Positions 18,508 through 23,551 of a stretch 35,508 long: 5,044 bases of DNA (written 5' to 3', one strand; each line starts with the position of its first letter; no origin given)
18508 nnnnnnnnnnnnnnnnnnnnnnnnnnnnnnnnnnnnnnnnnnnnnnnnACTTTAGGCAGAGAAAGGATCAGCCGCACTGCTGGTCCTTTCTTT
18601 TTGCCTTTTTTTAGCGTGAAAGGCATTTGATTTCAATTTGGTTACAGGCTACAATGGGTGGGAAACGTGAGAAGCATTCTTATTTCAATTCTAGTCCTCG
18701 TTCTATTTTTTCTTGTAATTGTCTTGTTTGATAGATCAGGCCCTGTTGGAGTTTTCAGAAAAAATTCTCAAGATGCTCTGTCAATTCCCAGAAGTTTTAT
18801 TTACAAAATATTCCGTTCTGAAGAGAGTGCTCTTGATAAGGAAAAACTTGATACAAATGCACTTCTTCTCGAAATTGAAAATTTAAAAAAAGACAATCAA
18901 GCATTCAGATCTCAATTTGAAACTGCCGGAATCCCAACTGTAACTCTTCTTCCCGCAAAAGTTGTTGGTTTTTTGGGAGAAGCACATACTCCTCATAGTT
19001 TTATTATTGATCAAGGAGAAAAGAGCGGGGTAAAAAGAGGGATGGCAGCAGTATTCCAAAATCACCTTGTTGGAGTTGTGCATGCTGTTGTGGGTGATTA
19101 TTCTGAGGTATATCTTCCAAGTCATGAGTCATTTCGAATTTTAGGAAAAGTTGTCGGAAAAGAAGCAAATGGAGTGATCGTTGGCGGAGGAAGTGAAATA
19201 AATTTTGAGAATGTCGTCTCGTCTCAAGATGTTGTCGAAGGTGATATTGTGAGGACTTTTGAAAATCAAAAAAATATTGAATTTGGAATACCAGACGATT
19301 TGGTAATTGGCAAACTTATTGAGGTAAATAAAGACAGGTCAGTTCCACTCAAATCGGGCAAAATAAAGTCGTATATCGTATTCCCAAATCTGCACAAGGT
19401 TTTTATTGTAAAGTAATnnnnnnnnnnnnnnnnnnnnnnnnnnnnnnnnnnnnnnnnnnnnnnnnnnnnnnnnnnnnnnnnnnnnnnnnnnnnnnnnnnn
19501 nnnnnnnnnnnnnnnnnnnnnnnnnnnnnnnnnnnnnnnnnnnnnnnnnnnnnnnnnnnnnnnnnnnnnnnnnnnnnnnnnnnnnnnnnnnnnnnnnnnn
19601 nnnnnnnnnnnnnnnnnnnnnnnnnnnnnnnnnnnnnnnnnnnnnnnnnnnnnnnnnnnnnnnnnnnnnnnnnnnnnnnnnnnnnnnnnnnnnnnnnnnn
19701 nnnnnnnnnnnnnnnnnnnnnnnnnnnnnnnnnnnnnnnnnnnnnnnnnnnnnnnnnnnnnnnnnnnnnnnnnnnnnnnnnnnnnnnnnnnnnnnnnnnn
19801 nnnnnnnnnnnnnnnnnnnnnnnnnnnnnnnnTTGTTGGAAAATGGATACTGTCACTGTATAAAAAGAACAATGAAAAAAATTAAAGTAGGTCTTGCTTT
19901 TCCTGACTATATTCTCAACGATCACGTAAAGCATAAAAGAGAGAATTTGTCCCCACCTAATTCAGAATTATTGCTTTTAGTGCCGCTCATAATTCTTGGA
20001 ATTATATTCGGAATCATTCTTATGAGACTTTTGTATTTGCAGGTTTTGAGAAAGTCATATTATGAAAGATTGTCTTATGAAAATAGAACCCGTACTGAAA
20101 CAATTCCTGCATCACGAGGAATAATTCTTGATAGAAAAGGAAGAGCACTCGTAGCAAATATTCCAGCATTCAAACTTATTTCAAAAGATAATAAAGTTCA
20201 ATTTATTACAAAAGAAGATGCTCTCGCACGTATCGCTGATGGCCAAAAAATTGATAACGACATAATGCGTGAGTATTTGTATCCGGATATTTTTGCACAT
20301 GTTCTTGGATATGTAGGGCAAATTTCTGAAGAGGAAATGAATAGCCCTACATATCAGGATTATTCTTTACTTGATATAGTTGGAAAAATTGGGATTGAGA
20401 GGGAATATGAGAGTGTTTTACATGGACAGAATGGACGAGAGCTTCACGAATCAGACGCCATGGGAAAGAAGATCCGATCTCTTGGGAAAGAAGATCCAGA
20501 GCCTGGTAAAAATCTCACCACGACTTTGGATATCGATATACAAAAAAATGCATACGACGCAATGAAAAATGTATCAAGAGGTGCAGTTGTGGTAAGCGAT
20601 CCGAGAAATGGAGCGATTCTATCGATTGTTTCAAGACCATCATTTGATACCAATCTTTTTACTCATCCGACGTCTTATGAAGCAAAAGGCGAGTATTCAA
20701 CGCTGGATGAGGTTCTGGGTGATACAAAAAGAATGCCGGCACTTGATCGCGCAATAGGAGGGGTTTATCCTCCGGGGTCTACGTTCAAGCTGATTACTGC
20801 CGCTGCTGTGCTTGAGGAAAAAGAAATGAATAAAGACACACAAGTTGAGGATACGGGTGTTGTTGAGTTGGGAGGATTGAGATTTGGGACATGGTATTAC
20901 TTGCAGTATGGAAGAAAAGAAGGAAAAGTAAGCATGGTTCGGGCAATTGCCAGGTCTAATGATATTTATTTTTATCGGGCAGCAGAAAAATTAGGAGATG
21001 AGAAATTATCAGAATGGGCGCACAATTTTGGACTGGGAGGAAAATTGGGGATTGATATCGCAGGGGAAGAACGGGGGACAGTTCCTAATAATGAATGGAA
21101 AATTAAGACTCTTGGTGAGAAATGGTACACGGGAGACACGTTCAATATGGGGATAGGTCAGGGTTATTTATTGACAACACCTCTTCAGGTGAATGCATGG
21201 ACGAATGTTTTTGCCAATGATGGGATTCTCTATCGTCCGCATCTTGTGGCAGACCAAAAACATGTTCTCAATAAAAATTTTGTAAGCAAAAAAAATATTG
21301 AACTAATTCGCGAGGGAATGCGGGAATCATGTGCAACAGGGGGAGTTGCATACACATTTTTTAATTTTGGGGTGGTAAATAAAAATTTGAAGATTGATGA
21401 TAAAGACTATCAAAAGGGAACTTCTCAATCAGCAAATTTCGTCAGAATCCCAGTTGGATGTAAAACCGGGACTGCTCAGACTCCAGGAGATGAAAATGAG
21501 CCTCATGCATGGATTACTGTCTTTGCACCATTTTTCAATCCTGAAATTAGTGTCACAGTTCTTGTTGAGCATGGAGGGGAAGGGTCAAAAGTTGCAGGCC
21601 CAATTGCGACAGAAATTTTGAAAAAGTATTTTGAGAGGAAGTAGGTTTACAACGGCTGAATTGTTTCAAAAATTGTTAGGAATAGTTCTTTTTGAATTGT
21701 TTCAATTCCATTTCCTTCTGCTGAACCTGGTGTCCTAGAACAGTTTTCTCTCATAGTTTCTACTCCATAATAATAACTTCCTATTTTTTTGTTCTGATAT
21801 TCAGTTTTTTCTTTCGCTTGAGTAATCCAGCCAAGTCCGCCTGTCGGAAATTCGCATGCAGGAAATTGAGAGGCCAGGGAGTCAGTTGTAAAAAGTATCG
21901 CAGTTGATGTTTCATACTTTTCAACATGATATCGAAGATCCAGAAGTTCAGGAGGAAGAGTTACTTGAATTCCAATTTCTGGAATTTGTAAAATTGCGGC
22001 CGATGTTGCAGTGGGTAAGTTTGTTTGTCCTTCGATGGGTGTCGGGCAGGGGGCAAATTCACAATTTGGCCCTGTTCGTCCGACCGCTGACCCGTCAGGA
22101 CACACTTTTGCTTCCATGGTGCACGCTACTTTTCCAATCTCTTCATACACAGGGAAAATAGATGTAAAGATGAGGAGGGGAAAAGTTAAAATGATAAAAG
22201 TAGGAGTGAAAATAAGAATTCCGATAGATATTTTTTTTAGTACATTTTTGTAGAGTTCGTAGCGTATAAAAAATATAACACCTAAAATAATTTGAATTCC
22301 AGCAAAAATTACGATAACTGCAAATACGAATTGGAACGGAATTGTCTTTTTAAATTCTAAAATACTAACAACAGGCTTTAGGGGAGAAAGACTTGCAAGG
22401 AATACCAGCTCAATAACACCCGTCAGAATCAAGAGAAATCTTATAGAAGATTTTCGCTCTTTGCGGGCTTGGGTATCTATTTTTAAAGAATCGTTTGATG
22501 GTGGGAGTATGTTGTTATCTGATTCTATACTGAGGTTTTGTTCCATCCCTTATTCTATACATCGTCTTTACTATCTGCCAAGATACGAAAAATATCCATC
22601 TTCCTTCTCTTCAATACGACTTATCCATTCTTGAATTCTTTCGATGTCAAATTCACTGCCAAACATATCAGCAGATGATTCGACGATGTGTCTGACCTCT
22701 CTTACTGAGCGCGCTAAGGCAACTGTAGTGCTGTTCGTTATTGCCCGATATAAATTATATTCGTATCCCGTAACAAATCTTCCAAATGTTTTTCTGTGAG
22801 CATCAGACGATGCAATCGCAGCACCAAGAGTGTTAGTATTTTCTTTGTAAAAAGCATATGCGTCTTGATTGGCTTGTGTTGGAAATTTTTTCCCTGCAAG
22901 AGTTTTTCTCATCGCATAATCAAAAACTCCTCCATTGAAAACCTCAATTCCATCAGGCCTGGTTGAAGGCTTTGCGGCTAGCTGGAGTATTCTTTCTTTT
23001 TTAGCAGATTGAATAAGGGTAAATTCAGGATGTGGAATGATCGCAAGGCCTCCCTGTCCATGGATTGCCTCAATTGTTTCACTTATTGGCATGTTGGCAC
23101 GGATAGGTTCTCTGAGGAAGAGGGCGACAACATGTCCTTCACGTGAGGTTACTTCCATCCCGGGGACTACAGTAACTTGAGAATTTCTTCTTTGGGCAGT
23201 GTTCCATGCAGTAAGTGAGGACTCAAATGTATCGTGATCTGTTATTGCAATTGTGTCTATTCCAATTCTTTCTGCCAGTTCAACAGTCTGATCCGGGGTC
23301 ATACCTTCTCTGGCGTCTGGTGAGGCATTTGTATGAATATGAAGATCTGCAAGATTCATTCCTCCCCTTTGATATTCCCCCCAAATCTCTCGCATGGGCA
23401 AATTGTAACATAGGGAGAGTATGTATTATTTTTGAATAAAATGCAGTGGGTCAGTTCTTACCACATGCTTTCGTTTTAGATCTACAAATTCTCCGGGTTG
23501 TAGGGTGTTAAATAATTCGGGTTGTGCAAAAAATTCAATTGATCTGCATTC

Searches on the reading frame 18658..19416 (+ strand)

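Call 33: search_protein_families(library=pfam, proteins=[window:18658-19416:+], max_evalue=0.01)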
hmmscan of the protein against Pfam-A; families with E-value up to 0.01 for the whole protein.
window:18658-19416:+ (252 aa): 1 family
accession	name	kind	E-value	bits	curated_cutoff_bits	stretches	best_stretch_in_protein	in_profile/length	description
PF04085.20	MreC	-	1.7e-21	77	28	1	113-252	11-147/147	Rod shape-determining protein MreC, barrel core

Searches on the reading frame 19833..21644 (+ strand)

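Call 33: search_protein_families(library=pfam, proteins=[window:19833-21644:+], max_evalue=0.01)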
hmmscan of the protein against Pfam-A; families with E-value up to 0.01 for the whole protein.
window:19833-21644:+ (603 aa): 2 families
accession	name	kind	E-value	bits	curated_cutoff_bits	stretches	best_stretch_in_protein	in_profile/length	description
PF00905.27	Transpeptidase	-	1.1e-58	199.2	22.1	1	250-597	1-299/299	Penicillin binding protein transpeptidase domain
PF03717.20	PBP_dimer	-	2.5e-26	93.7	24.4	2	137-216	99-178/180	Penicillin-binding Protein dimerisation domain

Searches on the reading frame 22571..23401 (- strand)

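Call 33: search_protein_families(library=pfam, proteins=[window:22571-23401:-], max_evalue=0.01)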
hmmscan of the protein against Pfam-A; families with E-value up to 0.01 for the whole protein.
window:22571-23401:- (276 aa): 1 family
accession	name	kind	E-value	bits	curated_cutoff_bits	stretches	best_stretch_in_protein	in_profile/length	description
PF02811.25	PHP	-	1e-08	36.1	26.4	1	19-102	1-71/164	PHP domain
